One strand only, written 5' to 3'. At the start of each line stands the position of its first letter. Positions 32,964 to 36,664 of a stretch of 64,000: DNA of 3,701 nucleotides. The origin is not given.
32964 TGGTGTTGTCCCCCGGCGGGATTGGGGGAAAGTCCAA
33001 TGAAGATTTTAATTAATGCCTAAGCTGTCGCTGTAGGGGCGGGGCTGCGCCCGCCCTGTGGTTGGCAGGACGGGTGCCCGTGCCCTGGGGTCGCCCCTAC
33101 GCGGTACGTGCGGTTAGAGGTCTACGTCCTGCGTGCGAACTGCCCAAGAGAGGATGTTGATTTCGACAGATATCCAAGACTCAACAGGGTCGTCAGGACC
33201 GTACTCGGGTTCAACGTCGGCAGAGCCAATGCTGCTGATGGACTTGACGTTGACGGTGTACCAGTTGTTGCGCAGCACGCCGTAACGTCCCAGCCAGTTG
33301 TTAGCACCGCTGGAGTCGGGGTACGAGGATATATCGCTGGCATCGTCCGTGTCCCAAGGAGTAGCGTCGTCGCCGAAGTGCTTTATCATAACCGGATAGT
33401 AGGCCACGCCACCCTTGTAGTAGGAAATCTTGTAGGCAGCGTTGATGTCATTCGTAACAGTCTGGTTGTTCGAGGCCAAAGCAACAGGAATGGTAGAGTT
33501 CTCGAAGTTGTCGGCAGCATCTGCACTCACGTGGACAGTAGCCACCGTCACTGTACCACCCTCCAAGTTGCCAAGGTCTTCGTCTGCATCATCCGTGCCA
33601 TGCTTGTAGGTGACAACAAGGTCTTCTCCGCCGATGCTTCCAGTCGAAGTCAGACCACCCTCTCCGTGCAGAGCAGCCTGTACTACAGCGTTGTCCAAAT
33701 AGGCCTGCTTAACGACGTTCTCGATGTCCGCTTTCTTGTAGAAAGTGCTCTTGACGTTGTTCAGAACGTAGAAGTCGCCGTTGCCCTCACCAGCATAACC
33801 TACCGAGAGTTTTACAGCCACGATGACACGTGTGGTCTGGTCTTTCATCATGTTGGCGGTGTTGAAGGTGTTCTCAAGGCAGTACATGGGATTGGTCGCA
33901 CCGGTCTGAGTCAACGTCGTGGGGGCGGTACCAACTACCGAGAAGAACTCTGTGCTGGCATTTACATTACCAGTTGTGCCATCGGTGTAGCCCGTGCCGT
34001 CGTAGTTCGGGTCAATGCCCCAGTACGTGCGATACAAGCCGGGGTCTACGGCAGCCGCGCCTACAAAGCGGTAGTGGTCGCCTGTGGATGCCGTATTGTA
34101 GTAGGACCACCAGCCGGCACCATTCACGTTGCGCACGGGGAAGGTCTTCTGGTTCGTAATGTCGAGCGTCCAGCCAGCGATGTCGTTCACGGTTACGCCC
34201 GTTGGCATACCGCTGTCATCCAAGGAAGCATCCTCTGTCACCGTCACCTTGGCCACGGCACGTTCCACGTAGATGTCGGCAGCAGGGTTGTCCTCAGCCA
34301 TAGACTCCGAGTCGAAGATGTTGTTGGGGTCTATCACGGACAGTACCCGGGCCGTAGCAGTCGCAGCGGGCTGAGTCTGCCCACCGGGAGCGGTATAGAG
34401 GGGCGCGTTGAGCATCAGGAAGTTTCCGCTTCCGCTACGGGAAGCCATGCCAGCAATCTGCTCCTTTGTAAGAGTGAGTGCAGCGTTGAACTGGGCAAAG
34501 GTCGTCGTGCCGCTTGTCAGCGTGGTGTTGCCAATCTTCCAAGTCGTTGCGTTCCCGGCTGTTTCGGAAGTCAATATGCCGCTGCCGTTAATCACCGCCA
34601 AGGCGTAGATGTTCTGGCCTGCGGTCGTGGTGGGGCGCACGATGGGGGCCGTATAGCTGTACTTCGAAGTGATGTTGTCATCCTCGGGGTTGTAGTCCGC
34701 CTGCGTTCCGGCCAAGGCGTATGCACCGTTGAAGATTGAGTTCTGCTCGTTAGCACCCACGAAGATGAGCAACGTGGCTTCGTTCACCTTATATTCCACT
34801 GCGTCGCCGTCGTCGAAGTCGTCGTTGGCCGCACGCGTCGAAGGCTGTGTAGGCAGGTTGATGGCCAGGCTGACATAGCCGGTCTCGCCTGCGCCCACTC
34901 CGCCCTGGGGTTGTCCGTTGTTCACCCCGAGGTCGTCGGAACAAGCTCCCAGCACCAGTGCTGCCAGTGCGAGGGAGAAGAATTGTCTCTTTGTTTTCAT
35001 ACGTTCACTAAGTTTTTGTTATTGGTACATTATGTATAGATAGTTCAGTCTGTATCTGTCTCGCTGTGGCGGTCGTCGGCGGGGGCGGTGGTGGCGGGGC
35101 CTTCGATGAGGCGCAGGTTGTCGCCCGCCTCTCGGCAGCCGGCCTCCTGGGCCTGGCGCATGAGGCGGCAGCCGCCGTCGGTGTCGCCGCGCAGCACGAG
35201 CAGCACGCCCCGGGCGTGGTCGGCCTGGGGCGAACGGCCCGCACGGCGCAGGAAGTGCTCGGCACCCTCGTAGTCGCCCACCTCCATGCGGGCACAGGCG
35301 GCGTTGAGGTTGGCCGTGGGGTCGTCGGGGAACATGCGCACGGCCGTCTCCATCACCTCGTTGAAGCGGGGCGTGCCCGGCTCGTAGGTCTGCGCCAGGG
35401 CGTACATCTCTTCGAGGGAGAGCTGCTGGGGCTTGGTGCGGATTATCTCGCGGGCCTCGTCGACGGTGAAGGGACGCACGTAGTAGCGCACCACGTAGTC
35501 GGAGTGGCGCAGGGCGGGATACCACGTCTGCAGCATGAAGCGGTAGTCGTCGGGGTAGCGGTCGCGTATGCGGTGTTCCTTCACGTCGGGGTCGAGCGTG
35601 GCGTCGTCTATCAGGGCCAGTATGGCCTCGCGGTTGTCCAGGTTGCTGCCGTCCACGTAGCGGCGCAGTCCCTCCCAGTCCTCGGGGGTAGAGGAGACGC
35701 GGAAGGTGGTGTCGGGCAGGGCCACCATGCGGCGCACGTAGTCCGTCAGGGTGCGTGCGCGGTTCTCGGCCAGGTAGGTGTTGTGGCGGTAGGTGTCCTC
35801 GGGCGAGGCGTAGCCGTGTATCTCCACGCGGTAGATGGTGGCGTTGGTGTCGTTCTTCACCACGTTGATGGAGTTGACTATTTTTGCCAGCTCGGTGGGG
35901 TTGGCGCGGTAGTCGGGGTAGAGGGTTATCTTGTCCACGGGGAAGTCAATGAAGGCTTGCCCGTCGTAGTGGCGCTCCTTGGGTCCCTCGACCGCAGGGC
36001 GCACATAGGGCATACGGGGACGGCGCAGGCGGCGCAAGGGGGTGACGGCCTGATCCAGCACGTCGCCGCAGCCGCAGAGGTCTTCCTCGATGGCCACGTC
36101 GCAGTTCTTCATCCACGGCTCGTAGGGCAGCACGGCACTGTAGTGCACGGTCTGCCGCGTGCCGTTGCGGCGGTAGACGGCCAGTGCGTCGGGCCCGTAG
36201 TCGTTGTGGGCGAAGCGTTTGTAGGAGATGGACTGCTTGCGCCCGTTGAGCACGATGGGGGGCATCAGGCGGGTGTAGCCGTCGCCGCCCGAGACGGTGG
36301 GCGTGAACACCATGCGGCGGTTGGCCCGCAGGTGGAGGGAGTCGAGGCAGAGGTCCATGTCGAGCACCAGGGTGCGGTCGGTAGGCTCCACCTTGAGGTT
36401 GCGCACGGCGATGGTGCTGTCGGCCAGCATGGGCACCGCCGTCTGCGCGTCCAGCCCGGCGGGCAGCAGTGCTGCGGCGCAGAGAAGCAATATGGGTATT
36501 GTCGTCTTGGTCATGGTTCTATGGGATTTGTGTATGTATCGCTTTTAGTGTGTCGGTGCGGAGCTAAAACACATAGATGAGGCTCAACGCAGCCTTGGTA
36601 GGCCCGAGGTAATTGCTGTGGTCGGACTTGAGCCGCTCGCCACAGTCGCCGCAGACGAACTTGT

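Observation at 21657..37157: Seven-gene type V pilus locus in which a 2012-aa T9SS cargo protein occupies the Mfa5 position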

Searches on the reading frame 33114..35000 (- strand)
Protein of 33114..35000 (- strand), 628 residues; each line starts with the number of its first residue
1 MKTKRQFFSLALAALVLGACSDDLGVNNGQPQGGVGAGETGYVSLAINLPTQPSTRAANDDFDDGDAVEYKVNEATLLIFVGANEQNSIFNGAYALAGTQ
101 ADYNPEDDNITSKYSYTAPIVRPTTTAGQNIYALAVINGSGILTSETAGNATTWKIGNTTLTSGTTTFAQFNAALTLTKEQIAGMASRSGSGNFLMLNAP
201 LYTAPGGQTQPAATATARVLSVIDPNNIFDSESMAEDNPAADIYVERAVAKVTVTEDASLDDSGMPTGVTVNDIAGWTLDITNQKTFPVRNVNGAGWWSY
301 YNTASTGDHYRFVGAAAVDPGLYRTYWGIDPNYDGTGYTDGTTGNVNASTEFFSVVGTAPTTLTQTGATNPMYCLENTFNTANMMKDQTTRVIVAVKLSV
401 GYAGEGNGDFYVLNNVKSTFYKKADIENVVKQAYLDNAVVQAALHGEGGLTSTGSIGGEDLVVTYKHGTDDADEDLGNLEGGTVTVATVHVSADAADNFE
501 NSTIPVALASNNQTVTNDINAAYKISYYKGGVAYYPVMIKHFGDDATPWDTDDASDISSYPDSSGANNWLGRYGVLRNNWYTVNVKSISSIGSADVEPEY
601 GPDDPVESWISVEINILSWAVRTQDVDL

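Call 4: search_protein_families(library=pfam, proteins=[window:33114-35000:-], max_evalue=0.01)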
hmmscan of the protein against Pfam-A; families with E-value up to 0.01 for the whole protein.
window:33114-35000:- (628 aa): 1 family
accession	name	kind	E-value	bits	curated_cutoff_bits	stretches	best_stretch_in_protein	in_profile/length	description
PF15495.12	Fimbrillin_C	-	3.4e-30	104.7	27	1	527-625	2-84/84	Major fimbrial subunit protein type IV, Fimbrillin, C-terminal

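Call 5: search_protein_families(library=ncbifam, proteins=[window:33114-35000:-], max_evalue=0.01)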
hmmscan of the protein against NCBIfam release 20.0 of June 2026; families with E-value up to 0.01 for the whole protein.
window:33114-35000:- (628 aa): 1 family
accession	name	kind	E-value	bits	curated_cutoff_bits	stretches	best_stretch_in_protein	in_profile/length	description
NF038041.1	fim_Mfa1_fam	subfamily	9.8e-63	213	130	2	5-544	3-422/495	Mfa1 family fimbria major subunit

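Call 54: search_solved_structures(query=window:33114-35000:-, max_evalue=1)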
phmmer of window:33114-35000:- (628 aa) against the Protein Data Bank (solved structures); distinct sequences matched with E-value up to 1: 2.
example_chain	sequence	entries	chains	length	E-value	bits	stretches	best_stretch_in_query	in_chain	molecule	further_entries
4jrf_A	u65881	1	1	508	1.3e-13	53.9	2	562-628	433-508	putative cell adhesion protein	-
9y6o_A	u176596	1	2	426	9.6e-05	24.6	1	510-628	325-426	Minor fimbrium subunit Mfa1 C-terminal domain-containing protein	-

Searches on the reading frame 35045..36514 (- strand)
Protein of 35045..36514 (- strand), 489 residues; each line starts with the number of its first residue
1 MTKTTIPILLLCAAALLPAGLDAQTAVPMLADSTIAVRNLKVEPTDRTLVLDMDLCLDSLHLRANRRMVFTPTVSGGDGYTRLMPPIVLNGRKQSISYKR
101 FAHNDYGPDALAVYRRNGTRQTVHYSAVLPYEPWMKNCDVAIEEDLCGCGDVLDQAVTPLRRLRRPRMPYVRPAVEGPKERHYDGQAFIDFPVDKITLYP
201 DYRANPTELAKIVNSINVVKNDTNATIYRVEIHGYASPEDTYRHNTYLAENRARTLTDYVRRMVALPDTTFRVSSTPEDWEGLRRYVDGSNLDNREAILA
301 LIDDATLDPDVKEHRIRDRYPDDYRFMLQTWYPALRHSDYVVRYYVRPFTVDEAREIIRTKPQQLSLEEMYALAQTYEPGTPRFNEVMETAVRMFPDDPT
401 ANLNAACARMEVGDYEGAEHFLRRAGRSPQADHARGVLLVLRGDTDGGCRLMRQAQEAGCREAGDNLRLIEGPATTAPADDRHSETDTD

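Call 4: search_protein_families(library=pfam, proteins=[window:35045-36514:-], max_evalue=0.01)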
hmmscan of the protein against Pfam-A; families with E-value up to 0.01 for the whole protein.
window:35045-36514:- (489 aa): 4 families
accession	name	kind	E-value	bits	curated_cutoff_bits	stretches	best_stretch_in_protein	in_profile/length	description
PF12984.12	DUF3868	-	1.7e-07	31.7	27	1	17-100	11-89/105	Domain of unknown function (DUF3868)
PF00691.25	OmpA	-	0.00089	20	27.2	1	211-261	16-65/98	OmpA family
PF14559.12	TPR_19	-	0.0024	18.6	25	1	387-432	13-58/68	Tetratricopeptide repeat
PF13371.12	TPR_9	-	0.0033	17.8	35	0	386-435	16-69/73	Tetratricopeptide repeat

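Call 5: search_protein_families(library=ncbifam, proteins=[window:35045-36514:-], max_evalue=0.01)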
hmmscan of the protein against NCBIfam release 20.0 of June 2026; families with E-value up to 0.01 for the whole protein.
window:35045-36514:- (489 aa): 0 families
